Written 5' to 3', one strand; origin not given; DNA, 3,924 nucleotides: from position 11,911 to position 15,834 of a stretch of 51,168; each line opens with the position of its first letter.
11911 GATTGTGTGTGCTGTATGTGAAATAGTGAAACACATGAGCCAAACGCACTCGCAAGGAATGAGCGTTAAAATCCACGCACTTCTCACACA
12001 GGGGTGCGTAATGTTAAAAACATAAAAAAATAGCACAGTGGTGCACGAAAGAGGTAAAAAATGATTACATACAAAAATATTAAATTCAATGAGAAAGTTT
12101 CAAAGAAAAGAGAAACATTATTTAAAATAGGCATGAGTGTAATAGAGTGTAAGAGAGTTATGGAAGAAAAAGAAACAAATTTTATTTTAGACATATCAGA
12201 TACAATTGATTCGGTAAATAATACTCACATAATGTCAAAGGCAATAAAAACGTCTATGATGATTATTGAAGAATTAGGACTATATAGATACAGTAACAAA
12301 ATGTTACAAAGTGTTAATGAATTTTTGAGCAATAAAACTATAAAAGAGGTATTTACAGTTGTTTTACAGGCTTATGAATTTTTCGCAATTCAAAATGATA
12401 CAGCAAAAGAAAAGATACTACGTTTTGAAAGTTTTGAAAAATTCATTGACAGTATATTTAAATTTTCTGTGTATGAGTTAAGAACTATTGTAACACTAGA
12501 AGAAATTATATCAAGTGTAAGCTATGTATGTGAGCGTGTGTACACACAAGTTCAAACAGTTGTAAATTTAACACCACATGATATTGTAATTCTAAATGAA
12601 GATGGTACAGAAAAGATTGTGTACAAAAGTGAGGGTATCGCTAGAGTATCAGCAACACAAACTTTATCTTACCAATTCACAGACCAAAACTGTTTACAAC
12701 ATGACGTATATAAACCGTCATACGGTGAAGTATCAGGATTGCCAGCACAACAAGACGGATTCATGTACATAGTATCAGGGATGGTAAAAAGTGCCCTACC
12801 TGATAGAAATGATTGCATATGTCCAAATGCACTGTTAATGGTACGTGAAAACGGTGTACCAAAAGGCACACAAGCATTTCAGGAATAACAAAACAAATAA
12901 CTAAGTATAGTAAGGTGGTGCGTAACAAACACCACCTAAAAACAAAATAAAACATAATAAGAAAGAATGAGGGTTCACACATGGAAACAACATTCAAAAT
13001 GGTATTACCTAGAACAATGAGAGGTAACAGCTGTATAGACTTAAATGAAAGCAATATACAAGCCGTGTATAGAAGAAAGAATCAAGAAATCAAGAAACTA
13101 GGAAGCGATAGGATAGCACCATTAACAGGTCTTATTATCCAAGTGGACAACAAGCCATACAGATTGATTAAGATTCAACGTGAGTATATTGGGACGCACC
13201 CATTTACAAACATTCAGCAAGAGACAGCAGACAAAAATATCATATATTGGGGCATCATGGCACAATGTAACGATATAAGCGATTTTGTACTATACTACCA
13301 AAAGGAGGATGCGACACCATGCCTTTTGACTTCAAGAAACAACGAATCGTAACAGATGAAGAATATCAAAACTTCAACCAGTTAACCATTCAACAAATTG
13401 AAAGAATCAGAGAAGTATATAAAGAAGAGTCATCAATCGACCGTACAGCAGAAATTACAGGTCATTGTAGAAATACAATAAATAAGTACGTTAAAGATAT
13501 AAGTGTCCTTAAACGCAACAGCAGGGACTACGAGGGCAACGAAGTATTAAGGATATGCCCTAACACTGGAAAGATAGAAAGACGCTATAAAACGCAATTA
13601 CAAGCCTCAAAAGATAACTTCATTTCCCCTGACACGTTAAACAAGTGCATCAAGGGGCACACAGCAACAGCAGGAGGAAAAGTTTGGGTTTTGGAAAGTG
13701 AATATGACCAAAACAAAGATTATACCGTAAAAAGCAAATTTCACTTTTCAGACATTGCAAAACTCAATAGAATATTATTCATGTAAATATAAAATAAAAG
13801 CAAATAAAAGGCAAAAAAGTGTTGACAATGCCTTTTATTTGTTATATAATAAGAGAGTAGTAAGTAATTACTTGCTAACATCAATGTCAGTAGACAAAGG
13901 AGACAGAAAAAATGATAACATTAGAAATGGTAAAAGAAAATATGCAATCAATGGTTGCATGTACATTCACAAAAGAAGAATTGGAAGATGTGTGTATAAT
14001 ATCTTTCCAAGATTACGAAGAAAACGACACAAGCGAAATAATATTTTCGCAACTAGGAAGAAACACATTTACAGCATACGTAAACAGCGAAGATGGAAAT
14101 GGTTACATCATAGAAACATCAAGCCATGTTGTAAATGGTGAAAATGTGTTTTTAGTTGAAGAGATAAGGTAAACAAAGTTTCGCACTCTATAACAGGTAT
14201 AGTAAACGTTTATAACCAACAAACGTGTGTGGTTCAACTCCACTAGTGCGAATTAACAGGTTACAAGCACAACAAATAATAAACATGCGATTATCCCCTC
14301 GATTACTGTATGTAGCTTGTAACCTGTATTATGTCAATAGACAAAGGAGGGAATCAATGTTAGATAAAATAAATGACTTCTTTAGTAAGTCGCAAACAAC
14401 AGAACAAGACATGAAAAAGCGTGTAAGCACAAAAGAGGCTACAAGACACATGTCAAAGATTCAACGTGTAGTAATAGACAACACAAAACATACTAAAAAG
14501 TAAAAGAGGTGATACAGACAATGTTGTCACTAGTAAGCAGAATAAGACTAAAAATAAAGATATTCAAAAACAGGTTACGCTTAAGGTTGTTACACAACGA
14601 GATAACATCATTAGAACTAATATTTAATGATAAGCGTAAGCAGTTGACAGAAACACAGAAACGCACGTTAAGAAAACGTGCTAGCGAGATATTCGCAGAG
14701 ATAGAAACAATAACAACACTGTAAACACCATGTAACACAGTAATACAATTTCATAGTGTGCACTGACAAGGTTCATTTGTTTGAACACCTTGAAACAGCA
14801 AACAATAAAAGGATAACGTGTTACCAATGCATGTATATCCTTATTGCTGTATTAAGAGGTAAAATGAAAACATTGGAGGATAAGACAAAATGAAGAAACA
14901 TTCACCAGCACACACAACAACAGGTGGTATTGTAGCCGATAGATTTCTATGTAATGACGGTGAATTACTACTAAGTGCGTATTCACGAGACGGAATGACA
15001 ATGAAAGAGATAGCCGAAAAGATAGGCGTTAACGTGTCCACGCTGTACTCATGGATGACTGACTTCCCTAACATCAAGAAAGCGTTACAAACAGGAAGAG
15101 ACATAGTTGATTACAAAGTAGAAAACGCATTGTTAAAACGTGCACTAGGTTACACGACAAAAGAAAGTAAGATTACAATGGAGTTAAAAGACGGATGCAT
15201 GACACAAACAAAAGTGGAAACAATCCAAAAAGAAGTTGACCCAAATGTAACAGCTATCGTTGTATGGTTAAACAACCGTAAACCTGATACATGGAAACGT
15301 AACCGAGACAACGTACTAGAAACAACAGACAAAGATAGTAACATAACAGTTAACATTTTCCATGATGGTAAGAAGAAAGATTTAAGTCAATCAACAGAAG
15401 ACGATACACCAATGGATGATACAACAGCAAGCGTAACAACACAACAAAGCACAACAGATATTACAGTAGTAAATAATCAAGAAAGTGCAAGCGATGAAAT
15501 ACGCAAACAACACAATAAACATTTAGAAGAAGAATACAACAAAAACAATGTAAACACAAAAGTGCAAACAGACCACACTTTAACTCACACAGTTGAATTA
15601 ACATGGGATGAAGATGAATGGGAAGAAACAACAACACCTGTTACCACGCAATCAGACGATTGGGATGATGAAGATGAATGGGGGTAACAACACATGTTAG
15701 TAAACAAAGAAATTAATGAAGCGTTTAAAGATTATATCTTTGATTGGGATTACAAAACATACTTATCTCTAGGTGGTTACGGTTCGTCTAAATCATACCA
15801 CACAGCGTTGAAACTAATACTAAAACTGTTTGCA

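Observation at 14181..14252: Non-canonical tRNA-like element embedded inside an early operon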

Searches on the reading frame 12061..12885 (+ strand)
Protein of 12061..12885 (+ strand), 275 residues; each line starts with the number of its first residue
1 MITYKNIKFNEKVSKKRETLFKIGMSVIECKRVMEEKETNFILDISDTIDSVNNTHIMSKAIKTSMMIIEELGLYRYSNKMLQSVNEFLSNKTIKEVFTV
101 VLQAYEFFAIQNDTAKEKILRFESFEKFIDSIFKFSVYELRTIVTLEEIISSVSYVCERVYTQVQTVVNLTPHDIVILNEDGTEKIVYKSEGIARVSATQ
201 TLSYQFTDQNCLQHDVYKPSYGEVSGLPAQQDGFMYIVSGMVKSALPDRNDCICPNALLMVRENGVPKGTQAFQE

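Call 13: search_protein_families(library=phrogs, proteins=[window:12061-12885:+], max_evalue=0.01)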
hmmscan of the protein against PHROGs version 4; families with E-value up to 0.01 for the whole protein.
window:12061-12885:+ (275 aa): 2 families
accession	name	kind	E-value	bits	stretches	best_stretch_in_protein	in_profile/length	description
phrog_21731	-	unknown function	6e-18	66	1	161-257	92-186/329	-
phrog_30542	-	unknown function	1.4e-15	58.2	1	149-271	111-232/237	-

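Call 45: search_protein_families(library=phrogs, proteins=[window:12061-12885:+], max_evalue=0.001)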
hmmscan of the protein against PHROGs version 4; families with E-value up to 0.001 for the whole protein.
window:12061-12885:+ (275 aa): 2 families
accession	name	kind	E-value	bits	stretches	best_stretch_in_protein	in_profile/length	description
phrog_21731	-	unknown function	6e-18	66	1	161-257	92-186/329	-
phrog_30542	-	unknown function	1.4e-15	58.2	1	149-271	111-232/237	-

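Call 76: search_protein_families(library=pfam, proteins=[window:12061-12885:+], max_evalue=0.01)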
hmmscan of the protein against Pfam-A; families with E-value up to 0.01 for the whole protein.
window:12061-12885:+ (275 aa): 0 families

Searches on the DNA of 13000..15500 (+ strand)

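Call 4: search_rna_families(source=window, start=14000, end=14450, threshold=evalue, max_evalue=10, show_alignments=5)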
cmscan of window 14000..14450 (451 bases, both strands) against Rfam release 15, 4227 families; matches with E-value up to 10: 3.
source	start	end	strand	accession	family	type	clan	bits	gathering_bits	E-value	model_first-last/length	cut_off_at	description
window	14207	14281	+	RF02788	snoTBR6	Gene; snRNA; snoRNA; CD-box;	-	16.9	37.6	2.2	1-83/83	no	Small nucleolar RNA TBR6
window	14129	14193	+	RF00592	SNORD78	Gene; snRNA; snoRNA; CD-box;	CL00051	13.7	38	9.9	1-65/65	no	Small nucleolar RNA SNORD78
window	14080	14211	+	RF02986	FuFi-1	Gene; sRNA;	-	11.6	59.6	4.1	1-175/175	no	FuFi-1 RNA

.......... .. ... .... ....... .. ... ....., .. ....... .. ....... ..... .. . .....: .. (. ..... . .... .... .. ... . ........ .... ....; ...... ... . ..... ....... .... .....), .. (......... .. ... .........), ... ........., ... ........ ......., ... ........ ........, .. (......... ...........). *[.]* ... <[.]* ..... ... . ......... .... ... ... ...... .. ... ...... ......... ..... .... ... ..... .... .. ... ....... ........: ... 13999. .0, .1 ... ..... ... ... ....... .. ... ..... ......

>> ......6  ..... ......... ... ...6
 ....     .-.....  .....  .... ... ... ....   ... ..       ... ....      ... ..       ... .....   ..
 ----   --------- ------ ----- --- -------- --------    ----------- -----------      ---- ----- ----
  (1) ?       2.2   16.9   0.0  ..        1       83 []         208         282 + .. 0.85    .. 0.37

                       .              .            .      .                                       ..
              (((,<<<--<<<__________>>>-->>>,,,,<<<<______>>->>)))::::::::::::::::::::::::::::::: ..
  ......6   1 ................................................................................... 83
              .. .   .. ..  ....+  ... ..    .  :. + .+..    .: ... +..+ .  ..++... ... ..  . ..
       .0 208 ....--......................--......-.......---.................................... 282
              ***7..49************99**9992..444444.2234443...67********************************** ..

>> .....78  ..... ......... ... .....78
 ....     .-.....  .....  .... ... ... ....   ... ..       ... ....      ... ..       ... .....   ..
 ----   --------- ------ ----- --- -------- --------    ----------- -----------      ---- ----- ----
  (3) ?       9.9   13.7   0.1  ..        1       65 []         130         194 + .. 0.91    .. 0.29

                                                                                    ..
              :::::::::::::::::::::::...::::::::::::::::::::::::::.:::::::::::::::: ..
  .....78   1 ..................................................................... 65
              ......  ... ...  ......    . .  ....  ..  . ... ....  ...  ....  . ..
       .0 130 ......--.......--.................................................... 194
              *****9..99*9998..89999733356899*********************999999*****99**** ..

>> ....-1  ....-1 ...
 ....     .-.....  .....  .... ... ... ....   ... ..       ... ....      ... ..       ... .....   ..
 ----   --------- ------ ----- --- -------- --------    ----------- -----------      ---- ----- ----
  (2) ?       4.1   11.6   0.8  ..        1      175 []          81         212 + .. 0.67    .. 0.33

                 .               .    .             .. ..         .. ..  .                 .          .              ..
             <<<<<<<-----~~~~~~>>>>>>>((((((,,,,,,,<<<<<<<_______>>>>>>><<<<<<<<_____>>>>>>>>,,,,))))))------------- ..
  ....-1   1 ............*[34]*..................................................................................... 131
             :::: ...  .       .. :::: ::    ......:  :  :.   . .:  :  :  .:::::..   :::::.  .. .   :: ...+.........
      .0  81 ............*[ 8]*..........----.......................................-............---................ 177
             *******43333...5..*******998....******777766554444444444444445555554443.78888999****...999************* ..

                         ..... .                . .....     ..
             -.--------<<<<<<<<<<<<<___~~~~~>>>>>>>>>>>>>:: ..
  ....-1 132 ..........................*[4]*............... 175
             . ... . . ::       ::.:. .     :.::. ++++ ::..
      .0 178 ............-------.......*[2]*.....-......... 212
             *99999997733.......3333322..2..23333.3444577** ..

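Call 6: search_dna_similar(query=window:13000-15500:+, collection=phages, mode=distant, max_rows=30)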
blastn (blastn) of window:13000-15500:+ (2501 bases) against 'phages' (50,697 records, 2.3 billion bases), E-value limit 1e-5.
No match.

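Call 42: search_rna_families(source=window, start=14172, end=14262, threshold=evalue, max_evalue=10, show_alignments=4)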
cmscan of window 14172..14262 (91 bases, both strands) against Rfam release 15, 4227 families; matches with E-value up to 10: 2.
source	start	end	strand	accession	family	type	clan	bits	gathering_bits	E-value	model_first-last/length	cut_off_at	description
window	14233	14258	-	RF01081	SBWMV1_UPD-PKe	Cis-reg;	-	13.5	38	3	1-26/26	no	Pseudoknot of upstream pseudoknot domain (UPD) of the 3'UTR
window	14177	14231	+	RF02888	BtsR1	Gene; sRNA;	-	11.4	66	4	1-51/51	no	Bacillus sRNA 1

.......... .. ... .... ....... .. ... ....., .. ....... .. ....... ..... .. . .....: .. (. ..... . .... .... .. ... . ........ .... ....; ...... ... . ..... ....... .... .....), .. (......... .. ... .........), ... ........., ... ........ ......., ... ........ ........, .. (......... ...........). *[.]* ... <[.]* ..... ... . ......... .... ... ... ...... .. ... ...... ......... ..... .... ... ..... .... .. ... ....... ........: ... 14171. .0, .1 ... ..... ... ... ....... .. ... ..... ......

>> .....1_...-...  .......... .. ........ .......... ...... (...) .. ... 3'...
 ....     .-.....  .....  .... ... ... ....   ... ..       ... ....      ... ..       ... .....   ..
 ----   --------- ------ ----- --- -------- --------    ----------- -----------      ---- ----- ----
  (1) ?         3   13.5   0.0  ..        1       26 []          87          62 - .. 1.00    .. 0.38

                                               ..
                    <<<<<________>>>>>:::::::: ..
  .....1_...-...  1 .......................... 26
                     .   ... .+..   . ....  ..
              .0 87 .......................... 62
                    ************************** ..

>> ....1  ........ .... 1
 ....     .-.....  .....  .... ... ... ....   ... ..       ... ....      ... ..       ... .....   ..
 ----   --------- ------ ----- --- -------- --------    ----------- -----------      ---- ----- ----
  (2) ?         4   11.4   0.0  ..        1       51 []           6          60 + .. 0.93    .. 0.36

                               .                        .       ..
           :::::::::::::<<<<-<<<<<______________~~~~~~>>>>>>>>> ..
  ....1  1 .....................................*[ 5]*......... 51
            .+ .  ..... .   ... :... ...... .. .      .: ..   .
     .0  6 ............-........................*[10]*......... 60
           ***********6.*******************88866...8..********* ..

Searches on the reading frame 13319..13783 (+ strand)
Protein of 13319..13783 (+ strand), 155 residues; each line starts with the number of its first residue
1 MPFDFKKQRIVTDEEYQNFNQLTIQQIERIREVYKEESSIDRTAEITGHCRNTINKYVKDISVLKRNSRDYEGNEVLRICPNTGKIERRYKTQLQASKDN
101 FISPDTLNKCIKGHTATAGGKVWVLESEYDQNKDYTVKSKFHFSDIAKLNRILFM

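Call 13: search_protein_families(library=phrogs, proteins=[window:13319-13783:+], max_evalue=0.01)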
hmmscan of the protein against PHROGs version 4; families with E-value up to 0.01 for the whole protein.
window:13319-13783:+ (155 aa): 3 families
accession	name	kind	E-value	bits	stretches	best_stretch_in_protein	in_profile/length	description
phrog_4538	-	unknown function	0.00036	20.5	1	13-123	343-444/447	-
phrog_3855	-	DNA, RNA and nucleotide metabolism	0.0018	19.7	0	76-134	8-65/115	HTH DNA binding protein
phrog_268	-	unknown function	0.0092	16.8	0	19-62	37-81/119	-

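Call 76: search_protein_families(library=pfam, proteins=[window:13319-13783:+], max_evalue=0.01)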
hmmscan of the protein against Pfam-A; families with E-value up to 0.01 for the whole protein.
window:13319-13783:+ (155 aa): 0 families

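Call 80: find_homologous_proteins(query=window:13319-13783:+, max_evalue=0.001)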
Query window:13319-13783:+ (155 aa): 2 proteins with E <= 0.001 among 9 candidates.
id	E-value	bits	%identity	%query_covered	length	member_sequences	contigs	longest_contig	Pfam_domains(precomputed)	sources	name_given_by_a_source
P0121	2.5e-98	344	100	100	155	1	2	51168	-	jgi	-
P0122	7.4e-15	74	44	67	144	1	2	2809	PF07453.20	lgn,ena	-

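Call 81: find_encoding_contigs(protein=P0122, flank=3000, max_places=4)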
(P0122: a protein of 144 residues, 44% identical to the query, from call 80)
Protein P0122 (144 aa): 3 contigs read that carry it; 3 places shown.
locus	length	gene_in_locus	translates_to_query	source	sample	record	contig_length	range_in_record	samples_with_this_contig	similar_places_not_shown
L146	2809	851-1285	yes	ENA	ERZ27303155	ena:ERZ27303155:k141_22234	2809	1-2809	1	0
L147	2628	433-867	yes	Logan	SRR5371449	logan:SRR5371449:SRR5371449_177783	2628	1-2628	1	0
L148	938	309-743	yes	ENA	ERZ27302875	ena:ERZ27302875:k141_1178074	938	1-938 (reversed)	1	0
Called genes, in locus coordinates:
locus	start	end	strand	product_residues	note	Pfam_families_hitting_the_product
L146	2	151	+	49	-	?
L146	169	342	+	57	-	-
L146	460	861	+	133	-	-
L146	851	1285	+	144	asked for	PF07453:NUMOD1 (faint)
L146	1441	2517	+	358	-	-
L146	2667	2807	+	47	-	?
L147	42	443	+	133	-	-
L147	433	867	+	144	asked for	PF07453:NUMOD1 (faint)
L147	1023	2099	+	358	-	-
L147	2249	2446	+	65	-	-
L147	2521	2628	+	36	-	?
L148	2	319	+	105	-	?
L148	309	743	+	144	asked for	PF07453:NUMOD1 (faint)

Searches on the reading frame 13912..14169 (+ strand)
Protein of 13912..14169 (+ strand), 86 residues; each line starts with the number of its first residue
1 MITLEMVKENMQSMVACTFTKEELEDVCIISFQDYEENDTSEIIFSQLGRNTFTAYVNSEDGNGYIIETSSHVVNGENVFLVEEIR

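Call 13: search_protein_families(library=phrogs, proteins=[window:13912-14169:+], max_evalue=0.01)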
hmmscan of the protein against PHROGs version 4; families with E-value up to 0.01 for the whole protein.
window:13912-14169:+ (86 aa): 0 families

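Call 21: find_homologous_proteins(query=window:13912-14169:+, max_evalue=0.001)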
Query window:13912-14169:+: no candidate shares three 5-residue words with the query. No homologue found.

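Call 76: search_protein_families(library=pfam, proteins=[window:13912-14169:+], max_evalue=0.01)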
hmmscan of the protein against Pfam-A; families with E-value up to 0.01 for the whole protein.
window:13912-14169:+ (86 aa): 0 families

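Call 79: find_encoding_contigs(protein=window:13912-14169:+, flank=3000, max_places=5)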
Protein window:13912-14169:+ (86 aa): no gene with exactly this product is on record in the collection.

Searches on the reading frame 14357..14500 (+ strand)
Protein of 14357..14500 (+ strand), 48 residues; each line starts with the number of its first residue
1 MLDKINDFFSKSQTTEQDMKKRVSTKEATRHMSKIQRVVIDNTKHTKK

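Call 13: search_protein_families(library=phrogs, proteins=[window:14357-14500:+], max_evalue=0.01)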
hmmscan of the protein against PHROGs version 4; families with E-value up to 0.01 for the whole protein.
window:14357-14500:+ (48 aa): 0 families

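Call 76: search_protein_families(library=pfam, proteins=[window:14357-14500:+], max_evalue=0.01)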
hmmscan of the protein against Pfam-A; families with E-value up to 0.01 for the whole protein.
window:14357-14500:+ (48 aa): 0 families

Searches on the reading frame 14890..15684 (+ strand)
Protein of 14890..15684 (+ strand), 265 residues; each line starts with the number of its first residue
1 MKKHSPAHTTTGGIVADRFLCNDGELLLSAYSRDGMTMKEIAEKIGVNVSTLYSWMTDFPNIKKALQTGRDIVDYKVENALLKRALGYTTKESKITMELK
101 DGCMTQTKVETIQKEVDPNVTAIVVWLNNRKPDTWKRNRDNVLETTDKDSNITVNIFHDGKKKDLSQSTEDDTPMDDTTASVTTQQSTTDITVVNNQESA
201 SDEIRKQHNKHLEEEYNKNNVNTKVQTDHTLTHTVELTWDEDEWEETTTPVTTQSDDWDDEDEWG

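Call 11: find_related_loci(query=window:14890-15684:+, collection=viral_contigs, flank=4000)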
Query window:14890-15684:+ (265 aa) in viral_contigs; peptide patterns used: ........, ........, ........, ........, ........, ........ (x = any residue, [..] = any of these).
4 stretches matched a pattern, but none encodes a relative of the query by tblastn (E <= 1e-3).

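Call 13: search_protein_families(library=phrogs, proteins=[window:14890-15684:+], max_evalue=0.01)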
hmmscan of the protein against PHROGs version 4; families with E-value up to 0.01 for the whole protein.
window:14890-15684:+ (265 aa): 14 families
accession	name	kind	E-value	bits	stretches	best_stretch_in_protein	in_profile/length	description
phrog_309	-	head and packaging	2.3e-40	140.5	1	24-196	145-310/319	terminase small subunit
phrog_28310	-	unknown function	4.1e-12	47.2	1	20-85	8-73/76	-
phrog_23444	-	head and packaging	1.1e-10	42.7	1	41-136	3-99/126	terminase small subunit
phrog_7545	-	DNA, RNA and nucleotide metabolism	0.0001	23.6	0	25-236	8-136/160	HNH endonuclease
phrog_2538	-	head and packaging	0.00011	23.4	1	34-67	17-49/129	terminase small subunit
phrog_8446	-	DNA, RNA and nucleotide metabolism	0.00018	22.2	1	23-60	16-53/211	HNH endonuclease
phrog_4102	-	head and packaging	0.00036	21.8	0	29-158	24-134/166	terminase small subunit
phrog_664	-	DNA, RNA and nucleotide metabolism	0.00043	21.2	1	30-90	95-153/210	DNA binding protein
phrog_4779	-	transcription regulation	0.00058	21.3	1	32-84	12-69/98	transcriptional regulator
phrog_66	-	integration and excision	0.00085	20.1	1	36-84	94-143/412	excisionase and transcriptional regulator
phrog_7344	-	head and packaging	0.0014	19.8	1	34-78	28-71/161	terminase small subunit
phrog_26539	-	unknown function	0.0014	19.2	1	33-110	30-101/241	-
phrog_3218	-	head and packaging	0.0022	18.8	1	34-58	32-56/152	terminase small subunit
phrog_4151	-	DNA, RNA and nucleotide metabolism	0.0046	17.8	1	28-57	14-42/154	DNA binding protein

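Call 25: find_encoding_contigs(protein=window:14890-15684:+, flank=4000, max_places=10)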
Protein window:14890-15684:+ (265 aa): no gene with exactly this product is on record in the collection.

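Call 27: find_related_loci(query=window:14890-15684:+, collection=metagenome_contigs, flank=5000)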
Query window:14890-15684:+ (265 aa) in metagenome_contigs; peptide patterns used: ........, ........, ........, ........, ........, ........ (x = any residue, [..] = any of these).
124 stretches matched a pattern, but none encodes a relative of the query by tblastn (E <= 1e-3).

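Call 28: find_homologous_proteins(query=window:14890-15684:+, max_evalue=1e-10)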
Query window:14890-15684:+ (265 aa): 597 proteins with E <= 1e-10 among 1086 candidates; the best 120 are listed.
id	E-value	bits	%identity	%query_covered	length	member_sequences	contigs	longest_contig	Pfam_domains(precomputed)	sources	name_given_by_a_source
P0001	2.3e-170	582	100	100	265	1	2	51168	-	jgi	-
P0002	8.2e-47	178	55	58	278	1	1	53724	PF13384.13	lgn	-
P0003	1.0e-46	177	55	58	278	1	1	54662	PF13384.13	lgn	-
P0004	1.4e-46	177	55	58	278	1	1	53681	PF13384.13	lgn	-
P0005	1.8e-46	177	55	58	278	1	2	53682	PF13384.13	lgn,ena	-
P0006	1.5e-45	174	52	57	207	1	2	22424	-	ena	-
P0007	2.6e-45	173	44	74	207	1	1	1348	-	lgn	-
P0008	2.9e-45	173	57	57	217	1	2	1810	PF13384.13,PF01527.27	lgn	-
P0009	5.9e-45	172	52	55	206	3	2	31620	-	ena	-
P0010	3.5e-44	169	52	58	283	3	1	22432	PF13384.13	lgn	-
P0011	1.1e-43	167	54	56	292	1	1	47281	PF13384.13,PF01527.27,PF13518.13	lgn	-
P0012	1.4e-43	167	49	57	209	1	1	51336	-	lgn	-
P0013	2.1e-43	166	51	57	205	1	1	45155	-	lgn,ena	-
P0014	2.3e-43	166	46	74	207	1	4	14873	-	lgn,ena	-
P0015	2.4e-43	166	49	58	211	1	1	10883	-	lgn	-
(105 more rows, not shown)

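Call 29: find_encoding_contigs(protein=P0001, flank=5000, max_places=10)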
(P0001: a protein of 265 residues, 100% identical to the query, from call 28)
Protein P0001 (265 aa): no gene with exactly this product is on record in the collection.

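Call 30: find_encoding_contigs(protein=P0002, flank=5000, max_places=4)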
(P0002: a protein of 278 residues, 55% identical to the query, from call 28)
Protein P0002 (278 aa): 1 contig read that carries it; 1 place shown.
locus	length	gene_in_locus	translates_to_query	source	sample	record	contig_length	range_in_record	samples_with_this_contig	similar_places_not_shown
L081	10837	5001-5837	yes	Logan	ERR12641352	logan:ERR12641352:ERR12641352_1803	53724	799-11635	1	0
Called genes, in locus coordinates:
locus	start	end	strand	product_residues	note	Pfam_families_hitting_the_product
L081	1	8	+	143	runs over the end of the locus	-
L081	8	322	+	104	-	-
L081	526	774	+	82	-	-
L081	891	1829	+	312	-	PF07498:Rho_N (faint)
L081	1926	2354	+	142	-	-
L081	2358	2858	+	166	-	PF00075:RNase_H, PF13456:RVT_3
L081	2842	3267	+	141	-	-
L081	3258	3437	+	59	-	-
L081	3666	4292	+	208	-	PF07486:Hydrolase_2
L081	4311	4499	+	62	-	PF12760:Zn_ribbon_IS1595 (weak), PF08273:Zn_Ribbon_Prim (weak)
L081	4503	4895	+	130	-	-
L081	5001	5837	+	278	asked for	PF13384:HTH_23 (weak)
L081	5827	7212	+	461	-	PF03237:Terminase_6N, PF04466:Terminase_3, PF17288:Terminase_3C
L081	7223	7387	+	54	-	-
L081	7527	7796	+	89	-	-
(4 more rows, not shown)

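Call 76: search_protein_families(library=pfam, proteins=[window:14890-15684:+], max_evalue=0.01)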
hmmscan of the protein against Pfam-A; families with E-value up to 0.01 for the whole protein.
window:14890-15684:+ (265 aa): 10 families
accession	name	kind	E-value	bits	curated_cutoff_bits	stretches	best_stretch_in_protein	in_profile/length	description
PF01527.26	HTH_Tnp_1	-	0.00011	22.8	24.1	1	32-86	20-74/75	Transposase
PF13384.12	HTH_23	-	0.00016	21.8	24.6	1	32-56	14-38/50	Homeodomain-like domain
PF13022.12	HTH_Tnp_1_2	-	0.00047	20.7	27.9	1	34-58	25-49/122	Helix-turn-helix of insertion element transposase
PF13518.12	HTH_28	-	0.00066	20.2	25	1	31-56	9-33/52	Helix-turn-helix domain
PF08281.18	Sigma70_r4_2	-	0.00091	19.3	25.7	1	34-56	25-47/54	Sigma-70, region 4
PF01381.28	HTH_3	-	0.0026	18.2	23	1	35-57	9-31/55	Helix-turn-helix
PF00440.29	TetR_N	-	0.0036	17.5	24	1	34-53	15-34/47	Bacterial regulatory proteins, tetR family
PF06892.16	Phage_CP76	-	0.0062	16.9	26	0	85-128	93-141/146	Phage regulatory protein CII (CP76)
PF13411.12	MerR_1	-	0.0073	16.8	21.6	0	36-76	1-39/69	MerR HTH family regulatory protein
PF06056.18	Terminase_5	-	0.0078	16.6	20.3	0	35-56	13-34/58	Putative ATPase subunit of terminase (gpP-like)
